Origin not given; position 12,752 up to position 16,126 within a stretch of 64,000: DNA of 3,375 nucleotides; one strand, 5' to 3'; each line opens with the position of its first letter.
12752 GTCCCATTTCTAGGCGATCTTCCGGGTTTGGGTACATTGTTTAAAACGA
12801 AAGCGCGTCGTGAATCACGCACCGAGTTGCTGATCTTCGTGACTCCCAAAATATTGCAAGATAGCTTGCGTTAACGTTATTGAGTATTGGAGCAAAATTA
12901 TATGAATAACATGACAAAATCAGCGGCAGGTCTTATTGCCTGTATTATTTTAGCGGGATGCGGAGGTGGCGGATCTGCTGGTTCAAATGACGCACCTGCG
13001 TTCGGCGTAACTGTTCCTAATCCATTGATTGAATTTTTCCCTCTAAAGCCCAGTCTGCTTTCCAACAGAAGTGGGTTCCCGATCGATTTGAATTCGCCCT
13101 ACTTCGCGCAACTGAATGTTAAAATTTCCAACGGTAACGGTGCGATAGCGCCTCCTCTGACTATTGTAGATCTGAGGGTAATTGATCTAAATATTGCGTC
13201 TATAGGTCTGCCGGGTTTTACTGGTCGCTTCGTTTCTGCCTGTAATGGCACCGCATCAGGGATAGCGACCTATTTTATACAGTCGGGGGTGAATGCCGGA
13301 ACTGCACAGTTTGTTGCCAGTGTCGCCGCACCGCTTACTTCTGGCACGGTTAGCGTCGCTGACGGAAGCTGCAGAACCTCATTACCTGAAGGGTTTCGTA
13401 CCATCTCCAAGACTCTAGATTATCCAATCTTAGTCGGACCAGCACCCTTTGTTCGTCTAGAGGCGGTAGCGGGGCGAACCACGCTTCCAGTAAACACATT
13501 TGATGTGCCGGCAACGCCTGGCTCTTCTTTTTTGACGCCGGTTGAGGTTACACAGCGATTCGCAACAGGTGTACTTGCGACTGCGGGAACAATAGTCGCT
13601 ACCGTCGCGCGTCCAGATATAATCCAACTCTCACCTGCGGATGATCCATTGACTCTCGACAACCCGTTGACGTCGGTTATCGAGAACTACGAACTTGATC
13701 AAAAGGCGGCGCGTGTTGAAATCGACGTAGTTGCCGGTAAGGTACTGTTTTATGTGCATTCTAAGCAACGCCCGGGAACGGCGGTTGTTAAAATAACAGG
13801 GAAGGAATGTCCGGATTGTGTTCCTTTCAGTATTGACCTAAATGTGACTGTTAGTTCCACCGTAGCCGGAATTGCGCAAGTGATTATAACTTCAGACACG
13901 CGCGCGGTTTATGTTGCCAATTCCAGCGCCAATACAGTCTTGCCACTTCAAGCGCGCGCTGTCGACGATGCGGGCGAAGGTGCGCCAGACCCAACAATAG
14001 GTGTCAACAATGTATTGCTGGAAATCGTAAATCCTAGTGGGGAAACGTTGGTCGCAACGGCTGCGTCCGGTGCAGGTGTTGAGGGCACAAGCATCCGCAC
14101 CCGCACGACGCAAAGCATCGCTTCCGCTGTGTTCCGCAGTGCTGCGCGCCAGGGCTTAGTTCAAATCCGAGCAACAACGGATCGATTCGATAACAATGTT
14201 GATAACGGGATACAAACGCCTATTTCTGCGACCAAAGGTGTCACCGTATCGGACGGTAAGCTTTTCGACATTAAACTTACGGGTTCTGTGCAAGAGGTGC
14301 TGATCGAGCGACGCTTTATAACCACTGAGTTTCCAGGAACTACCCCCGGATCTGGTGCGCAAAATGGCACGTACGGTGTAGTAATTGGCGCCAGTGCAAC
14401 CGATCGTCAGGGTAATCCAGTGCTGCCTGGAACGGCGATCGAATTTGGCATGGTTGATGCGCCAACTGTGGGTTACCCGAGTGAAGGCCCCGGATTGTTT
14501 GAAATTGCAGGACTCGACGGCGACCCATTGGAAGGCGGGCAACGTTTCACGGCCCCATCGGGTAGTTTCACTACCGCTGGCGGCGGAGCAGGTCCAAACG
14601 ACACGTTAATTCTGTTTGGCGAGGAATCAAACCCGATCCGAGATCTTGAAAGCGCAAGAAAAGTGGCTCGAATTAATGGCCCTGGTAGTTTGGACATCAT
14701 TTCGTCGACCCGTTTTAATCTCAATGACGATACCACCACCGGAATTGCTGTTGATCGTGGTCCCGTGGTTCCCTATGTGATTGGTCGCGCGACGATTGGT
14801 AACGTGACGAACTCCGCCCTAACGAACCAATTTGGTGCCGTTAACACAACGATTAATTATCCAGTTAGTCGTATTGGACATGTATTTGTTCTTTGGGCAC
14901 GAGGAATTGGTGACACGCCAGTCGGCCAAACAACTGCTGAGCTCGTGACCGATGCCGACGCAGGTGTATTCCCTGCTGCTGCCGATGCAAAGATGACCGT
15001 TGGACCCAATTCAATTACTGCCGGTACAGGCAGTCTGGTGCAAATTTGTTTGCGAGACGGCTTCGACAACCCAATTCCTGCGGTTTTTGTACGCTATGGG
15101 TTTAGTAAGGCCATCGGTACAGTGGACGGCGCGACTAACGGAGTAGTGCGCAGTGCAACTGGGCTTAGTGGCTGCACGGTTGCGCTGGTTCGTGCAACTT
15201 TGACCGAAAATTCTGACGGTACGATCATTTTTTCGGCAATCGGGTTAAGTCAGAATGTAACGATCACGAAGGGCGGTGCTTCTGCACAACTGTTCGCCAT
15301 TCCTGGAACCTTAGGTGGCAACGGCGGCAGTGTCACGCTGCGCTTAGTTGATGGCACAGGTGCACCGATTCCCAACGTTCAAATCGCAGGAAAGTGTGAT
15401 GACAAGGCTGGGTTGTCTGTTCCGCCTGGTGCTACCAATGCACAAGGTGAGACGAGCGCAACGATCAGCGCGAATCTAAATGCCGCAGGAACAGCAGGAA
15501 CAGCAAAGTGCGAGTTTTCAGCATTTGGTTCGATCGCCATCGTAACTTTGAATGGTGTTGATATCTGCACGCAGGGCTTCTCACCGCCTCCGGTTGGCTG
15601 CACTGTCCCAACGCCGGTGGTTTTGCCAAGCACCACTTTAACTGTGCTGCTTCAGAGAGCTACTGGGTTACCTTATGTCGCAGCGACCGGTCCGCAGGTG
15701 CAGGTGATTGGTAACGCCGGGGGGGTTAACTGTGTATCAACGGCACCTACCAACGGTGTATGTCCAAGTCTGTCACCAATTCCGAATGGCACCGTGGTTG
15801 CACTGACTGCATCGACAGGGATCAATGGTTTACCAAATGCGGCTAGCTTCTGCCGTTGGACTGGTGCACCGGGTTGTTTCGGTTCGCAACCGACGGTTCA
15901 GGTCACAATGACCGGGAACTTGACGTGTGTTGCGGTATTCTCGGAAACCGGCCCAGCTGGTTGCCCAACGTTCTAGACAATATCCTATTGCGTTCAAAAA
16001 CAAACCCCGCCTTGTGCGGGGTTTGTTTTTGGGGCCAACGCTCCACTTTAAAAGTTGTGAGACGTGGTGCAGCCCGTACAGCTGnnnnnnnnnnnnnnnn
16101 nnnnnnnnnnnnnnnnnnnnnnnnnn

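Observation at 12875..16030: pilMNOPQ does not end at pilQ: a ~1024-aa Ig-repeat lipoprotein gene is appended to the operon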

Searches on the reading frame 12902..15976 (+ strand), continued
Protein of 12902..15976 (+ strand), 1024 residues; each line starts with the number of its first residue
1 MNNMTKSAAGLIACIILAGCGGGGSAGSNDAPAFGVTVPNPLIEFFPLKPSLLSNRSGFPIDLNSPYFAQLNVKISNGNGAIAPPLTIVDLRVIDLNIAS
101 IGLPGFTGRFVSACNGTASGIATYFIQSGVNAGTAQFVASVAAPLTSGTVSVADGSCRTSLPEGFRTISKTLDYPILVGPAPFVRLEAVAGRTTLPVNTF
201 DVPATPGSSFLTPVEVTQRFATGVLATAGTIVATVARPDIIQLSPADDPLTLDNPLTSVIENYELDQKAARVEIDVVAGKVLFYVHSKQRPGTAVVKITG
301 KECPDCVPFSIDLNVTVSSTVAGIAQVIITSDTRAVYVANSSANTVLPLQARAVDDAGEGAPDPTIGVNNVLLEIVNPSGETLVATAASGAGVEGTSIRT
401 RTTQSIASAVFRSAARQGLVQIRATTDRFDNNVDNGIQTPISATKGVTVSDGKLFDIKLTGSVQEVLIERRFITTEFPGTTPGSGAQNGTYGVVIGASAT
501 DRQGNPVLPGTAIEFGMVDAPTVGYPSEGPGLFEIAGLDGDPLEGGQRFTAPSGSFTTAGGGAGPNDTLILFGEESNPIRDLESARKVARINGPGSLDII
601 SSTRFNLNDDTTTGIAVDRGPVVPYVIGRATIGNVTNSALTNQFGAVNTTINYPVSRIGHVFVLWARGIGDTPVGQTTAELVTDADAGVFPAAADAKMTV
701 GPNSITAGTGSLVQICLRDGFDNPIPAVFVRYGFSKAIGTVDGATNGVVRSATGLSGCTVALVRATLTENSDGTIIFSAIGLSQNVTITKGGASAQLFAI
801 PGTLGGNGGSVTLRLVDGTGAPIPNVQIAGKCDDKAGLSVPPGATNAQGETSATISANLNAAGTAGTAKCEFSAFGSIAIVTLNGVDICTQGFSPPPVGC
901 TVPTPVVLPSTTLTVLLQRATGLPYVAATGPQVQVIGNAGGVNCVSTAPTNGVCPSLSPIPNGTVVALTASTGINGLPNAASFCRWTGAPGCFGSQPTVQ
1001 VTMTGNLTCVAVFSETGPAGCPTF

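Call 36: fold_search(model_id=the predicted structure, library=pdb)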
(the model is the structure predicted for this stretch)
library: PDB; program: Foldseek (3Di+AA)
matches with E <= 10: 1892; with E <= 0.001: 264
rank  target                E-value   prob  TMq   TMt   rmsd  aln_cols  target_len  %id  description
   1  7sqc_O0               1.3e-16  1.00  0.10  0.10  60.0      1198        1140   10  Ciliary C1 central pair apparatus isolated from Chlamydomonas reinhardtii (released 2022-04-13)
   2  7q62_B                2.2e-15  1.00  0.14  0.17  45.1      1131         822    8  Structure of TEV cleaved A2ML1 dimer (A2ML1-TT dimer) (released 2022-04-20)
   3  8b0f_A                9.9e-15  1.00  0.12  0.10  46.7       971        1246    9  CryoEM structure of C5b8-CD59 (released 2023-02-22)
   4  7q1y_A                1.5e-14  1.00  0.11  0.09  48.1      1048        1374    9  X-ray structure of human A2ML1 (released 2022-04-20)
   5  7som_D                2.8e-14  1.00  0.11  0.08  46.5      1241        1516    9  Ciliary C2 central pair apparatus isolated from Chlamydomonas reinhardtii (released 2022-04-13)
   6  6h03_A                4.7e-14  1.00  0.12  0.11  46.5       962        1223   10  OPEN CONFORMATION OF THE MEMBRANE ATTACK COMPLEX (released 2018-12-19)
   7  9ijj_4A               7.5e-14  1.00  0.10  0.05  63.1      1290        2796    8  In situ structure of the central apparatus in mouse sperm axoneme. (released 2025-06-04)
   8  5i5k_A                1.1e-13  1.00  0.11  0.08  48.6      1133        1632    9  Structure of complement C5 in complex with eculizumab (released 2016-03-16)
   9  6h04_A                1.2e-13  1.00  0.12  0.11  48.0      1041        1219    9  Closed conformation of the Membrane Attack Complex (released 2018-12-19)
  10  4a5w_A                1.5e-13  1.00  0.11  0.09  46.7       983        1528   10  Crystal structure of C5b6 (released 2012-03-14)
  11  9fx3_A                1.7e-13  1.00  0.11  0.10  48.5       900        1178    9  Structure of active human CD109 (released 2025-03-19)
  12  3prx_A                1.9e-13  1.00  0.12  0.08  48.7      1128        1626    9  Structure of Complement C5 in Complex with CVF and SSL7 (released 2011-01-19)
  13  9ijj_4I               1.9e-13  1.00  0.10  0.05  76.4      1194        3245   10  In situ structure of the central apparatus in mouse sperm axoneme. (released 2025-06-04)
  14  4aq1_A                2.4e-13  1.00  0.14  0.19  42.2       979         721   12  Structure of the SbsB S-layer protein of Geobacillus stearothermophilus PV72p2 in complex with nanobody KB6 (released 2012-06-13)
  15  9ijj_4H               2.4e-13  1.00  0.11  0.04  58.4      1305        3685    8  In situ structure of the central apparatus in mouse sperm axoneme. (released 2025-06-04)
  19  4u48                  4.1e-13  1.00  0.11  0.08  50.4      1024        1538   10  Crystal structure of Salmonella alpha-2-macroglobulin (released 2014-09-17)
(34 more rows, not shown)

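Call 39: search_protein_families(library=pfam, alignment_id=A1, max_evalue=0.01)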
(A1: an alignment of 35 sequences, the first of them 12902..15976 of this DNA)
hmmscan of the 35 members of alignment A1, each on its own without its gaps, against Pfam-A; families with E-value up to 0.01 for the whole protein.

A. member 1, window:12902-15976:+ (1024 aa): 0 families

B. families by the number of members that match (of 35 scanned): 6 families
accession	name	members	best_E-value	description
PF02369.22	Big_1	21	4.7e-10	Bacterial Ig-like domain (group 1)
PF18565.7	Glyco_hydro2_C5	21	5.5e-07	Glycoside hydrolase family 2 C-terminal domain 5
PF09134.16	Invasin_D3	3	0.00058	Invasin, domain 3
PF17789.7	MG4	2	4.3e-05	Macroglobulin domain MG4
PF00801.26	PKD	2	0.00083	PKD domain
PF19077.6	Big_13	1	0.0031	Bacterial Ig-like domain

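Call 62: search_protein_families(library=pfam, proteins=[P0077, P0076, P0047, P0025, P0066], max_evalue=0.01)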
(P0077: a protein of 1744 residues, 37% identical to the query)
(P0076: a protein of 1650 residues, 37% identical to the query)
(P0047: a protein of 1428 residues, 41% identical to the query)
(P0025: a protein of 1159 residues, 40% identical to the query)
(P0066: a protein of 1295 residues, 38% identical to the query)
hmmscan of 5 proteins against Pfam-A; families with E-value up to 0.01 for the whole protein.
P0077 (1744 aa): 3 families
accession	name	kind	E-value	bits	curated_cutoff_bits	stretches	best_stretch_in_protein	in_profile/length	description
PF18998.6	Flg_new_2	-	1.3e-22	80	23.6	4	1455-1518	8-71/73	Divergent InlB B-repeat domain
PF02369.22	Big_1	-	0.00054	20.4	34.9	1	977-1042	4-68/93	Bacterial Ig-like domain (group 1)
PF18565.7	Glyco_hydro2_C5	-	0.00068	19.9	32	1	398-488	17-101/103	Glycoside hydrolase family 2 C-terminal domain 5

P0076 (1650 aa): 0 families

P0047 (1428 aa): 0 families

P0025 (1159 aa): 1 family
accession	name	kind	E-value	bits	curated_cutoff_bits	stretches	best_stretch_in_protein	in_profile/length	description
PF18565.7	Glyco_hydro2_C5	-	0.0028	17.9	32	0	645-684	56-96/103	Glycoside hydrolase family 2 C-terminal domain 5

P0066 (1295 aa): 0 families

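Call 83: search_protein_families(library=pfam, proteins=[L070:9722-11347:+], max_evalue=1)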
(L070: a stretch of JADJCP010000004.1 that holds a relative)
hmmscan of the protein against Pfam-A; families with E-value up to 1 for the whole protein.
L070:9722-11347:+ (541 aa): 0 families

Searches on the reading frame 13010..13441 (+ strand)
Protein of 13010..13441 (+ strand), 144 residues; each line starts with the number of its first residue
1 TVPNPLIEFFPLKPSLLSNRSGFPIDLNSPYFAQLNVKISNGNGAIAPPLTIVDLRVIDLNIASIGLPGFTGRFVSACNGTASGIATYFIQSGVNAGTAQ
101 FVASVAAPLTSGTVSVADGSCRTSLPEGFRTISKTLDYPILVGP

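Call 41: search_protein_families(library=pfam, proteins=[window:13010-13441:+], max_evalue=10)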
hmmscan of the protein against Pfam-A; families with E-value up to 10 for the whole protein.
window:13010-13441:+ (144 aa): 1 family
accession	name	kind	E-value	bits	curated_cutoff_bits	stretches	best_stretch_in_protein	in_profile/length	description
PF21986.1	AH_C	-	0.046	14.2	27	1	96-124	70-98/123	Allophanate hydrolase C-terminal domain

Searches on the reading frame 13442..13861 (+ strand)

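Call 41: search_protein_families(library=pfam, proteins=[window:13442-13861:+], max_evalue=10)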
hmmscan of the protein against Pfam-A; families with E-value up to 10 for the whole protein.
window:13442-13861:+ (140 aa): 1 family
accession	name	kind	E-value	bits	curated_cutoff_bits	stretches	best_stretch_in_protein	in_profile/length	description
PF18565.7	Glyco_hydro2_C5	-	0.027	14.8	32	1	90-124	64-98/103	Glycoside hydrolase family 2 C-terminal domain 5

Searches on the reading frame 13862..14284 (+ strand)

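Call 41: search_protein_families(library=pfam, proteins=[window:13862-14284:+], max_evalue=10)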
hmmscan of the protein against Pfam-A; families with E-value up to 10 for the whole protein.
window:13862-14284:+ (141 aa): 1 family
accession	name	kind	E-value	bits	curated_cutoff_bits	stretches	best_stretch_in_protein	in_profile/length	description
PF17803.7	Cadherin_4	-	0.32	12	25.1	1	32-76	15-60/71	Bacterial cadherin-like domain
